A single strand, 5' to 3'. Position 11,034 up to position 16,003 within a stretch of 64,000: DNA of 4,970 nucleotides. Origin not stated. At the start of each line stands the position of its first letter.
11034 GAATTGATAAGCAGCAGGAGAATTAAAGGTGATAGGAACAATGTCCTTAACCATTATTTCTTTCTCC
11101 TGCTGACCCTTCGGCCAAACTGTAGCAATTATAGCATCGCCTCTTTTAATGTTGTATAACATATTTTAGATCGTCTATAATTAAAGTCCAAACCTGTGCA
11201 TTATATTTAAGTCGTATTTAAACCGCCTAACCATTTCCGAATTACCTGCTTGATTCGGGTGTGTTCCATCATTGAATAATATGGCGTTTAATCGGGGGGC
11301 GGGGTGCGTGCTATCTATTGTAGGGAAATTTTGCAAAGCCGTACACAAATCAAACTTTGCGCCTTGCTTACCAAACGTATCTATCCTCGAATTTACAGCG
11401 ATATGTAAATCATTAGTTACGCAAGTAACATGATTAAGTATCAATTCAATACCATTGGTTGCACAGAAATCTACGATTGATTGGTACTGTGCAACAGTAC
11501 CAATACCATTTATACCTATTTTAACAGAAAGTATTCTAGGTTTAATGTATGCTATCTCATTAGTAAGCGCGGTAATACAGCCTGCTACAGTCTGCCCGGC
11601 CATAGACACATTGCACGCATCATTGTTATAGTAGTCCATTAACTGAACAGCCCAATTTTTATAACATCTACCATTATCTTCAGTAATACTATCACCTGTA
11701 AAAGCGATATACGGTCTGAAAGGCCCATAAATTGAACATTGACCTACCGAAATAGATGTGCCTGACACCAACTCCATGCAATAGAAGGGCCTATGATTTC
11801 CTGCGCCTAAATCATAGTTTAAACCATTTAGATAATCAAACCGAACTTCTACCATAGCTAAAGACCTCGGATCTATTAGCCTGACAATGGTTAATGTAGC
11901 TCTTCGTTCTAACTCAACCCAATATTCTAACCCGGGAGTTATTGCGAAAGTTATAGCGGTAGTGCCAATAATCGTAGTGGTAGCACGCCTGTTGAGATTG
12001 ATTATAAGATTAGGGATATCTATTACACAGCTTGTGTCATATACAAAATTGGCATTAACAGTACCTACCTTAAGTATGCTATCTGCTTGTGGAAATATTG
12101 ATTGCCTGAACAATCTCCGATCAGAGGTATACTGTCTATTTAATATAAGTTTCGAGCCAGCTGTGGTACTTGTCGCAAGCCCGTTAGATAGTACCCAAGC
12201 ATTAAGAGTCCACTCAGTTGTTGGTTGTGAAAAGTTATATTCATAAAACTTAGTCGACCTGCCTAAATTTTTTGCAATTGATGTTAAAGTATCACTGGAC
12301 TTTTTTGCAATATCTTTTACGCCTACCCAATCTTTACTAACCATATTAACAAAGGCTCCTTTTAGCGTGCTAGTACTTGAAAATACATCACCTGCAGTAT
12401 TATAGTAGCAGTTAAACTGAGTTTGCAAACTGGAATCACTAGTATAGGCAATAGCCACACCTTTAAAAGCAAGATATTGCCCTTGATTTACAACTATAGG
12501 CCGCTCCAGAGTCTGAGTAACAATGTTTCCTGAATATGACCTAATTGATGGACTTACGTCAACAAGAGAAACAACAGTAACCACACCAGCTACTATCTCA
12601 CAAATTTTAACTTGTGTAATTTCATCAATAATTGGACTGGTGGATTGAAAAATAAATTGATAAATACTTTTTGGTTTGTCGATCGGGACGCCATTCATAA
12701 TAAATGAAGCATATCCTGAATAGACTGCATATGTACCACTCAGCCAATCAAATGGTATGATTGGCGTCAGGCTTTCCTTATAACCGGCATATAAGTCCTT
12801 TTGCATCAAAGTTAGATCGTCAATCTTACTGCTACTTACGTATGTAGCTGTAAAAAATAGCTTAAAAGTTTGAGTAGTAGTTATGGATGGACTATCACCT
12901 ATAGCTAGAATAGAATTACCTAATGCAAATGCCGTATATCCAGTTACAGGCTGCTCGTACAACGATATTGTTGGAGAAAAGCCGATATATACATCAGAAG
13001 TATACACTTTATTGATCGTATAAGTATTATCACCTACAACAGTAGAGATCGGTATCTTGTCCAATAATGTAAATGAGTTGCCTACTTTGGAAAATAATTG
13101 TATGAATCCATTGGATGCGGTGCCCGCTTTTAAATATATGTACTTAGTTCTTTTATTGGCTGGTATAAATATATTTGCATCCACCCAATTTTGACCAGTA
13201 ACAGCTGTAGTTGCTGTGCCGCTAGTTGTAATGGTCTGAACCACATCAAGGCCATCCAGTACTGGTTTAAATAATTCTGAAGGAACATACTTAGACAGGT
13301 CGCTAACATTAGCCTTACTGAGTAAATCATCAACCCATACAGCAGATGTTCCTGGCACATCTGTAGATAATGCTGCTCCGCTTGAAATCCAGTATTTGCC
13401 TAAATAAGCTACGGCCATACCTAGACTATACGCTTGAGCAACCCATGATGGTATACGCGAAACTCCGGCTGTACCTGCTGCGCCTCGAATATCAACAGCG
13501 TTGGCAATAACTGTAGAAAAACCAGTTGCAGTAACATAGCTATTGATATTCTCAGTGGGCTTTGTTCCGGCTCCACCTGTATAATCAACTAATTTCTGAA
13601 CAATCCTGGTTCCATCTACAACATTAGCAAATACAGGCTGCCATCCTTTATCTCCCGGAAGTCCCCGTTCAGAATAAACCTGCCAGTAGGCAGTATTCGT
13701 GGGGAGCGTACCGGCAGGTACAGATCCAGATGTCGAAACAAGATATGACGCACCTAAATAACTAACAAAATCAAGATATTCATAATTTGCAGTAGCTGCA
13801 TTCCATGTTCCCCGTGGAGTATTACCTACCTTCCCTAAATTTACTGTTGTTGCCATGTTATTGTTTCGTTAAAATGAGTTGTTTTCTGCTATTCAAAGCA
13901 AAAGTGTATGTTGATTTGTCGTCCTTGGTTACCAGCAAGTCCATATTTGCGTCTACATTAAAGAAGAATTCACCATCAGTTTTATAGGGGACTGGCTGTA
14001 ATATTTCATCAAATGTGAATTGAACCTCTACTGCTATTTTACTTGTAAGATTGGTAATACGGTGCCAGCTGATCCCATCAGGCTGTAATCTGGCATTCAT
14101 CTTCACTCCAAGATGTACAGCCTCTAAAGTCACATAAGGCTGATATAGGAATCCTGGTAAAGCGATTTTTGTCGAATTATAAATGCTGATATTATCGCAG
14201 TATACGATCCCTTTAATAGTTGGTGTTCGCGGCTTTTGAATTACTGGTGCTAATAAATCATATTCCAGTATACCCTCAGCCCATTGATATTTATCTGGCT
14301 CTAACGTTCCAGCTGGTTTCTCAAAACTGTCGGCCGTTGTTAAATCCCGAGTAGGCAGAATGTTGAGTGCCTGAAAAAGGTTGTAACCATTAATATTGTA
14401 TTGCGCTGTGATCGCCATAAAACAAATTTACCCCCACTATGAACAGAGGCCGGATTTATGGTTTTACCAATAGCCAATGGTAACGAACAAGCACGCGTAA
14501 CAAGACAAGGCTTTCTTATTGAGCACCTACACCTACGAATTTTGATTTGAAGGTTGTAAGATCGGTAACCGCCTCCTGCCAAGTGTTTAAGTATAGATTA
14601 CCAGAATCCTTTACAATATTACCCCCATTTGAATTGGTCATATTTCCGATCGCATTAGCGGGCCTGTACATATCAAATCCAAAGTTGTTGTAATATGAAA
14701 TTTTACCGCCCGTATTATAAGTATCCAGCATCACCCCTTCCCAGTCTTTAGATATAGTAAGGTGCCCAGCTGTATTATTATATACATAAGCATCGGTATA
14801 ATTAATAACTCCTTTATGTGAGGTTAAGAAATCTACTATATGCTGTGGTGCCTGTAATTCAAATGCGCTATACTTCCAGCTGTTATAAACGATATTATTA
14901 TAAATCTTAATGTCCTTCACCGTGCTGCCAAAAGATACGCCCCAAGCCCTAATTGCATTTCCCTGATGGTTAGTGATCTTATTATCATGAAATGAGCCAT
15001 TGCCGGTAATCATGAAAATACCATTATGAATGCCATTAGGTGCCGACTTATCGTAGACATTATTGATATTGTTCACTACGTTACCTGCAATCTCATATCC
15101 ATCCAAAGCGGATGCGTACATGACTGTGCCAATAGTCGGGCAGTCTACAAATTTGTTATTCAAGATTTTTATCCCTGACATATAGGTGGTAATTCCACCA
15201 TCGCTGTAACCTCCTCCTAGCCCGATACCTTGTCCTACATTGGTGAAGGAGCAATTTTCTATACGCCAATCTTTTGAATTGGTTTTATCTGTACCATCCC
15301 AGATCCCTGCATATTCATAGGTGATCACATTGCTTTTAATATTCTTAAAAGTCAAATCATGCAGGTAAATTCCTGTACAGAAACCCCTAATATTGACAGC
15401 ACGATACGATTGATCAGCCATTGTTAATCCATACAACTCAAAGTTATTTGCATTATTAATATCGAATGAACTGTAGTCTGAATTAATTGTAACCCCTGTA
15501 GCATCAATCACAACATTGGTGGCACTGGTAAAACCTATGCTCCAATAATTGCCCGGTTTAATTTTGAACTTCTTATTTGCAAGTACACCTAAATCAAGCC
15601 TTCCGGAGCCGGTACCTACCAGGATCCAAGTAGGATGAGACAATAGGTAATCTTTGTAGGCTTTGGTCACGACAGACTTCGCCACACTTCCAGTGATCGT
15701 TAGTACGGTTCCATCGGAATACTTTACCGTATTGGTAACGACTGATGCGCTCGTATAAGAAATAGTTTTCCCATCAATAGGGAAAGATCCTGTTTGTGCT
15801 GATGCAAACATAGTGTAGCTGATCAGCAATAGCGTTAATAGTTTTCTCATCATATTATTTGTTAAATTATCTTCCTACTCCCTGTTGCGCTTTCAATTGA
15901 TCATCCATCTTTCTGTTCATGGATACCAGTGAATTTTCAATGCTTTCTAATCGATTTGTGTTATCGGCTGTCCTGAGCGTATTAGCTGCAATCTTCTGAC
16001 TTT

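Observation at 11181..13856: Tail fibre carrying a C-terminal SGNH/GDSL esterase domain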

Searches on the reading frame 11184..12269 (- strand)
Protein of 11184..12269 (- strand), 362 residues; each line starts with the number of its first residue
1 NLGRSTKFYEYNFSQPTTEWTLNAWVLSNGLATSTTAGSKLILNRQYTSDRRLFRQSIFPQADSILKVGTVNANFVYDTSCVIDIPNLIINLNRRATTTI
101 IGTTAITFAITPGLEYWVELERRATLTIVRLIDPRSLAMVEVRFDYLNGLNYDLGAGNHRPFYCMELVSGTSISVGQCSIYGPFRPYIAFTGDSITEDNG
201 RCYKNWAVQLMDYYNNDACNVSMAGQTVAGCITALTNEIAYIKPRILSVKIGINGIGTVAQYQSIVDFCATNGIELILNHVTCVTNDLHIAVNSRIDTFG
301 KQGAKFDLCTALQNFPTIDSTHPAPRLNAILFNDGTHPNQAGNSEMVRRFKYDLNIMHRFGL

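Call 25: find_homologous_proteins(query=A1, max_evalue=0.00001)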
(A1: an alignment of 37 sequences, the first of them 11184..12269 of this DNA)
Query A1 (37 sequences): 6501 candidates shared short words with the query, none scored E <= 0.00001.

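Call 26: search_protein_families(library=pfam, alignment_id=A1, max_evalue=0.01)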
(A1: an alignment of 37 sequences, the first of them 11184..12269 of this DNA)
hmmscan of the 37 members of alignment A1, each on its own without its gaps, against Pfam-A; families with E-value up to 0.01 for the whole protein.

A. member 1, window:11184-12269:- (362 aa): 2 families
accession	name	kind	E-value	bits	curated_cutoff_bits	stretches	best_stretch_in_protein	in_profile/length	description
PF13472.12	Lipase_GDSL_2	-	2.1e-06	28.8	32.9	1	190-343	1-176/178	GDSL-like Lipase/Acylhydrolase family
PF00657.28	Lipase_GDSL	-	5.1e-05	23.9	23.6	1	192-349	5-207/208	GDSL-like Lipase/Acylhydrolase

B. families by the number of members that match (of 37 scanned): 3 families
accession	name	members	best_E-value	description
PF13472.12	Lipase_GDSL_2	35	4.2e-14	GDSL-like Lipase/Acylhydrolase family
PF00657.28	Lipase_GDSL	28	2.6e-09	GDSL-like Lipase/Acylhydrolase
PF00263.26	Secretin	1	0.0089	Bacterial type II and III secretion system protein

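Call 30: find_related_loci(query=window:11184-12269:-, collection=genome_contigs, flank=10000)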
Query window:11184-12269:- (362 aa) in genome_contigs; peptide patterns used: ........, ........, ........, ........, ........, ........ (x = any residue, [..] = any of these).
30 stretches matched a pattern, but none encodes a relative of the query by tblastn (E <= 1e-3).

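Call 31: find_related_loci(query=window:11184-12269:-, collection=viral_contigs, flank=10000)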
Query window:11184-12269:- (362 aa) in viral_contigs; peptide patterns used: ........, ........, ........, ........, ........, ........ (x = any residue, [..] = any of these).
3 stretches matched a pattern; 1 encode a relative of the query (tblastn E <= 1e-3); 1 distinct loci.
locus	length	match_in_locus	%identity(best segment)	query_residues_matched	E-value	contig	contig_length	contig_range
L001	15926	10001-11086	99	1-362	0e+0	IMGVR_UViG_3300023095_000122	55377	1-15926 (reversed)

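Call 35: predict_structure(alignment_id=A1)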
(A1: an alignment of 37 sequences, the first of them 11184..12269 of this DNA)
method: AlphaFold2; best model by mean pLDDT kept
length: 362 residues; sequences in the alignment: 37
mean_pLDDT: 94.0   pTM: 0.90
mean pLDDT of the five models: 94.0, 93.5, 93.5, 93.3, 92.8
residues with pLDDT >= 90: 319; 70-90: 30; 50-70: 9; < 50: 4
segments of 3 or more residues with pLDDT < 50: none
pLDDT, mean of each block of 10 residues (from residue 1): 81 91 96 97 96 97 98 94 98 94 97 98 94 98 83 84 97 98 96 92 92 93 96 97 98 93 98 98 96 97 97 97 96 95 97 73 41
secondary structure, 60 per line:
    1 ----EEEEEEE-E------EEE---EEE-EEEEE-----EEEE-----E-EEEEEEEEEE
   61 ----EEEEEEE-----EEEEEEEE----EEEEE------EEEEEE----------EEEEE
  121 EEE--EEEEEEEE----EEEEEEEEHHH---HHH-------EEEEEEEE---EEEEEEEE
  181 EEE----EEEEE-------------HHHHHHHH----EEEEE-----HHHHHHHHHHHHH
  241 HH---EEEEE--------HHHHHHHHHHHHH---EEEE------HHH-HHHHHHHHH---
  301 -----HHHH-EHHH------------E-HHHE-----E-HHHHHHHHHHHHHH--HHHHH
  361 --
elements in order: E5-11 E20-22 E26-28 E30-34 E40-43 E51-60 E65-71 E77-84 E89-93 E100-105 E116-123 E126-133 E138-145 E162-169 E173-183 E188-192 H206-213 E218-222 H228-242 E246-250 H259-271 E275-278 H289-297 H306-309 H340-353 H356-360

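Call 47: fold_search(model_id=the predicted structure, library=viral)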
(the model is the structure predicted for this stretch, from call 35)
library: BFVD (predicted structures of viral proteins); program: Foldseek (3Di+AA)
matches with E <= 10: 1657; with E <= 0.001: 299
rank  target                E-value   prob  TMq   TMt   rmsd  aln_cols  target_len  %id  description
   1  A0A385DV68            7.6e-17  1.00  0.43  0.24   8.4       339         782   15  Tail hyaluronidase/tail fiber [Bacteroides phage crAss001]
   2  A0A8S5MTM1            9.6e-17  1.00  0.69  0.48   5.4       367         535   15  GDSL-like Lipase/Acylhydrolase family [Siphoviridae sp. ct0Xn2]
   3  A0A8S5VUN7            5.0e-16  1.00  0.71  0.43   4.1       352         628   16  (no name in the UniProt tables at hand)
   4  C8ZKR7                5.3e-16  1.00  0.38  0.21  13.4       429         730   12  SGNH hydrolase-type esterase domain-containing protein [Pseudomonas phage LIT1]
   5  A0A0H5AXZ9            5.3e-16  1.00  0.38  0.16  13.3       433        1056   11  Putative SGNH hydrolase-type esterase domain protein [Pseudomonas phage KPP21]
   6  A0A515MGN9            2.6e-12  1.00  0.33  0.20  16.1       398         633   13  (no name in the UniProt tables at hand)
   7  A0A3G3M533            1.4e-10  1.00  0.37  0.21  17.2       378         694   10  Esterase [Arthrobacter phage Seahorse]
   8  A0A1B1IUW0            1.6e-09  1.00  0.35  0.56   4.5       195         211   15  (no name in the UniProt tables at hand)
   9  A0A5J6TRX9            1.8e-09  1.00  0.30  0.23  18.5       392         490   13  Lipase [Gordonia phage Lambo]
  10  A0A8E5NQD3            5.3e-09  1.00  0.38  0.18  14.6       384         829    9  (no name in the UniProt tables at hand)
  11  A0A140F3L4            6.8e-09  1.00  0.31  0.24   5.7       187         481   13  Uncharacterized protein [Pyrobaculum filamentous virus 1]
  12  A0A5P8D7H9            9.6e-09  1.00  0.35  0.22  11.4       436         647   14  (no name in the UniProt tables at hand)
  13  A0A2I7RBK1            1.0e-08  1.00  0.23  0.11  18.7       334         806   14  (no name in the UniProt tables at hand)
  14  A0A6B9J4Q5            3.7e-08  1.00  0.36  0.23   4.5       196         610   10  (no name in the UniProt tables at hand)
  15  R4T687                4.7e-08  1.00  0.34  0.28   6.8       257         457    9  Uncharacterized protein [Haloarcula hispanica tailed virus 2]
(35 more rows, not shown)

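Call 50: search_solved_structures(query=A1, max_evalue=1, show_alignments=2)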
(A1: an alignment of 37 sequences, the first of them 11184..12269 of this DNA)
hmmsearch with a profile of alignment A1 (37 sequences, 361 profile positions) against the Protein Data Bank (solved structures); distinct sequences matched with E-value up to 1: 59.
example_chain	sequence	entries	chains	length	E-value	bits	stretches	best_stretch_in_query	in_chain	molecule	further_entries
9hi6_A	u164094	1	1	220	1.1e-09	40.8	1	187-348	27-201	FI6-focused design_04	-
1es9_A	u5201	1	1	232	3.7e-07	32.5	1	188-269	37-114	PLATELET-ACTIVATING FACTOR ACETYLHYDROLASE IB GAMMA SUBUNIT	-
1fxw_A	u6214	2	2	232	3.8e-07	32.5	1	188-269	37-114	PLATELET-ACTIVATING FACTOR ACETYLHYDROLASE IB GAMMA SUBUNIT | PLATELET-ACTIVATING FACTOR ACETYLHYDROLASE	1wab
1bwq_A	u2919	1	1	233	3.9e-07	32.4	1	188-269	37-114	PLATELET-ACTIVATING FACTOR ACETYLHYDROLASE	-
1fxw_F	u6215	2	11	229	5.4e-07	32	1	188-269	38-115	PLATELET-ACTIVATING FACTOR ACETYLHYDROLASE IB BETA SUBUNIT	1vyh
3dt6_A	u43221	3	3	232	5.7e-07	31.9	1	188-269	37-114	Brain Platelet-activating factor acetylhydrolase IB subunit alpha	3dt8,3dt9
1bwp_A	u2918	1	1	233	9.9e-07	31.1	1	188-269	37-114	PLATELET-ACTIVATING FACTOR ACETYLHYDROLASE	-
9kr0_A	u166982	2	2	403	2.2e-06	29.9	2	177-223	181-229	SGNH/GDSL hydrolase family protein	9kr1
1bwr_A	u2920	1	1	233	2.7e-06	29.6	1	188-269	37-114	PLATELET-ACTIVATING FACTOR ACETYLHYDROLASE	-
5jd3_A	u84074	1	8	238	3e-06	29.5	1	185-261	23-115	LAE5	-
9hi4_C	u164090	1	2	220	3.9e-06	29.1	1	187-348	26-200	FI6-focused design_03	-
3rjt_A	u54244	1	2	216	1e-05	27.8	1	191-261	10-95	Lipolytic protein G-D-S-L family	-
9hi5_A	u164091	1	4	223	1.8e-05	27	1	187-348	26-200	GDSL-like protein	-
3p94_A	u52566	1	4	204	1.9e-05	26.9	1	191-349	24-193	GDSL-like Lipase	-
1yzf_A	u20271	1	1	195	3.5e-05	26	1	191-343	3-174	lipase/acylhydrolase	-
9ge8_T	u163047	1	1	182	0.0043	19.1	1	192-289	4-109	Thioesterase 1/protease 1/lysophospholipase L1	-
9otv_A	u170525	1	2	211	0.0082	18.2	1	190-345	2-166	Lysophospholipase L1-like esterase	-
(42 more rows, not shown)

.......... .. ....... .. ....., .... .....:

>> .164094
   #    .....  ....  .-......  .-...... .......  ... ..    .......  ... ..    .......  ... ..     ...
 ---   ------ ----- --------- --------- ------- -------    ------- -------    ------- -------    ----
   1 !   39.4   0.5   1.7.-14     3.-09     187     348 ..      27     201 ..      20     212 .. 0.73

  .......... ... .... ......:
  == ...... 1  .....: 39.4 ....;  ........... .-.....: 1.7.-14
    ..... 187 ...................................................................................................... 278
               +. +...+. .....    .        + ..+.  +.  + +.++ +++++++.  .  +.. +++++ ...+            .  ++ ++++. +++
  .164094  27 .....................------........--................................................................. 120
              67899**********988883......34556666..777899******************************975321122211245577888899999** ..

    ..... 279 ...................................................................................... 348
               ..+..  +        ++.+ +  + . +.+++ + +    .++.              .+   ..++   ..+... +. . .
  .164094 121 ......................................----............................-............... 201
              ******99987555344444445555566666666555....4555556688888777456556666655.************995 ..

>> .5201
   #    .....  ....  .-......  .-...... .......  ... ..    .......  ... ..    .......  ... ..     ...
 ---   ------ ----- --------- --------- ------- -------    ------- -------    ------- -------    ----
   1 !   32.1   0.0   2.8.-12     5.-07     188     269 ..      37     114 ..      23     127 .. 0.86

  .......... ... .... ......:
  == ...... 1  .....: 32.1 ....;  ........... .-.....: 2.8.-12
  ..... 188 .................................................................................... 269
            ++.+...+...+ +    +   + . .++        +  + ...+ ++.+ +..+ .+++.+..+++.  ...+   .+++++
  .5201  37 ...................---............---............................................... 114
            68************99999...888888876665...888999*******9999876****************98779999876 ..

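Call 54: search_dna_similar(query=window:11184-12269:-, collection=phages, mode=protein, max_evalue=0.01, max_rows=25)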
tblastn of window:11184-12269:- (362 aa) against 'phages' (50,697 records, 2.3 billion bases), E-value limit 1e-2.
No match.

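Call 63: fold_search(model_id=the predicted structure, library=pdb)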
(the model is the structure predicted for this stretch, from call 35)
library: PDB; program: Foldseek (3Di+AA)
matches with E <= 10: 1789; with E <= 0.001: 321
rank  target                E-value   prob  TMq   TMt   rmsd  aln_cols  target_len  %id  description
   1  1lul_B                4.3e-10  1.00  0.35  0.49   5.5       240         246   12  DB58, A LEGUME LECTIN FROM DOLICHOS BIFLORUS (released 1998-12-30)
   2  1lul_A                4.3e-10  1.00  0.34  0.51   5.4       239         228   13  DB58, A LEGUME LECTIN FROM DOLICHOS BIFLORUS (released 1998-12-30)
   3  1wbl_A                4.8e-10  1.00  0.38  0.56   4.5       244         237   10  WINGED BEAN LECTIN COMPLEXED WITH METHYL-ALPHA-D-GALACTOSE (released 1998-04-08)
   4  1avb_A                6.5e-10  1.00  0.38  0.57   4.7       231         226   10  ARCELIN-1 FROM PHASEOLUS VULGARIS L (released 1998-10-14)
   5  1g7y_E                6.5e-10  1.00  0.36  0.50   5.0       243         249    9  THE CRYSTAL STRUCTURE OF THE 58KD VEGETATIVE LECTIN FROM THE TROPICAL LEGUME DOLICHOS BIFLORUS (released 2000-11-29)
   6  4m3c_B                7.7e-10  1.00  0.38  0.56   4.8       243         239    9  Structure of a binary complex between homologous tetrameric legume lectins from Butea monosperma and Spatholobus parvi (released 2013-09-18)
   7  1lu1_A                8.7e-10  1.00  0.37  0.51   5.1       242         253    9  THE STRUCTURE OF THE DOLICHOS BIFLORUS SEED LECTIN IN COMPLEX WITH THE FORSSMAN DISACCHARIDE (released 1998-12-09)
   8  1g7y_A                9.2e-10  1.00  0.36  0.50   5.0       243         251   10  THE CRYSTAL STRUCTURE OF THE 58KD VEGETATIVE LECTIN FROM THE TROPICAL LEGUME DOLICHOS BIFLORUS (released 2000-11-29)
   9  1gz9_A                1.3e-09  1.00  0.38  0.54   4.9       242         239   12  High-Resolution Crystal Structure of Erythrina cristagalli Lectin in Complex with 2'-alpha-L-Fucosyllactose (released 2002-06-21)
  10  1uzy_A                1.3e-09  1.00  0.37  0.54   5.1       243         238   12  Erythrina crystagalli lectin (released 2004-06-22)
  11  1lte_A                1.4e-09  1.00  0.38  0.55   5.0       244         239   12  STRUCTURE OF A LEGUME LECTIN WITH AN ORDERED N-LINKED CARBOHYDRATE IN COMPLEX WITH LACTOSE (released 1994-01-31)
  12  1g7y_B                1.4e-09  1.00  0.36  0.51   4.9       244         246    9  THE CRYSTAL STRUCTURE OF THE 58KD VEGETATIVE LECTIN FROM THE TROPICAL LEGUME DOLICHOS BIFLORUS (released 2000-11-29)
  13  1bjq_A                1.5e-09  1.00  0.37  0.51   5.1       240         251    9  THE DOLICHOS BIFLORUS SEED LECTIN IN COMPLEX WITH ADENINE (released 1998-12-30)
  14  3wcr_A                1.5e-09  1.00  0.37  0.55   5.2       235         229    9  Crystal structure of plant lectin (ligand-free form) (released 2014-04-09)
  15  1sfy_A                1.7e-09  1.00  0.37  0.54   5.4       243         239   12  Crystal structure of recombinant Erythrina corallodandron Lectin (released 2004-08-10)
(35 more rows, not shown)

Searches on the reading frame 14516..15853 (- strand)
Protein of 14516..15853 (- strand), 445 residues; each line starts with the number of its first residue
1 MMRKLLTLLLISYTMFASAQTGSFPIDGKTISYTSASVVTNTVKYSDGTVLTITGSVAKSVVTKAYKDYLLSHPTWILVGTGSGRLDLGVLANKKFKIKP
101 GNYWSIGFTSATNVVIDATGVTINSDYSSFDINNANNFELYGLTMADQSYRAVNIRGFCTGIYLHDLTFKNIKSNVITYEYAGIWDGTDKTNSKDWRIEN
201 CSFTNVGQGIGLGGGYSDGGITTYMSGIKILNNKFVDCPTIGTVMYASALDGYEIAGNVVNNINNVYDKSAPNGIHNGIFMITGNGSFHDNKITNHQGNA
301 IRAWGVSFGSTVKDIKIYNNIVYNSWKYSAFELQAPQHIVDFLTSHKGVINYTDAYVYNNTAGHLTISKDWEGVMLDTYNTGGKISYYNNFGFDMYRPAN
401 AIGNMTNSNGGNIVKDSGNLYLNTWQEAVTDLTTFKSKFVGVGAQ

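Call 3: search_protein_families(library=pfam, proteins=[window:14516-15853:-], max_evalue=1)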
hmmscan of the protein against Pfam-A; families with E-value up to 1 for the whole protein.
window:14516-15853:- (445 aa): 0 families

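Call 4: search_protein_families(library=phrogs, proteins=[window:14516-15853:-], max_evalue=0.01)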
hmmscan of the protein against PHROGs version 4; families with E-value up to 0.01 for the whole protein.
window:14516-15853:- (445 aa): 0 families

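Call 17: search_protein_families(library=ncbifam, proteins=[window:14516-15853:-], max_evalue=1)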
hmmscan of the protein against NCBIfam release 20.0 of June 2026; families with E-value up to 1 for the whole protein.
window:14516-15853:- (445 aa): 0 families

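Call 55: search_solved_structures(query=window:14516-15853:-, max_evalue=1)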
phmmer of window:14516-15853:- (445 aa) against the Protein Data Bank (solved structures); distinct sequences matched with E-value up to 1: 0.
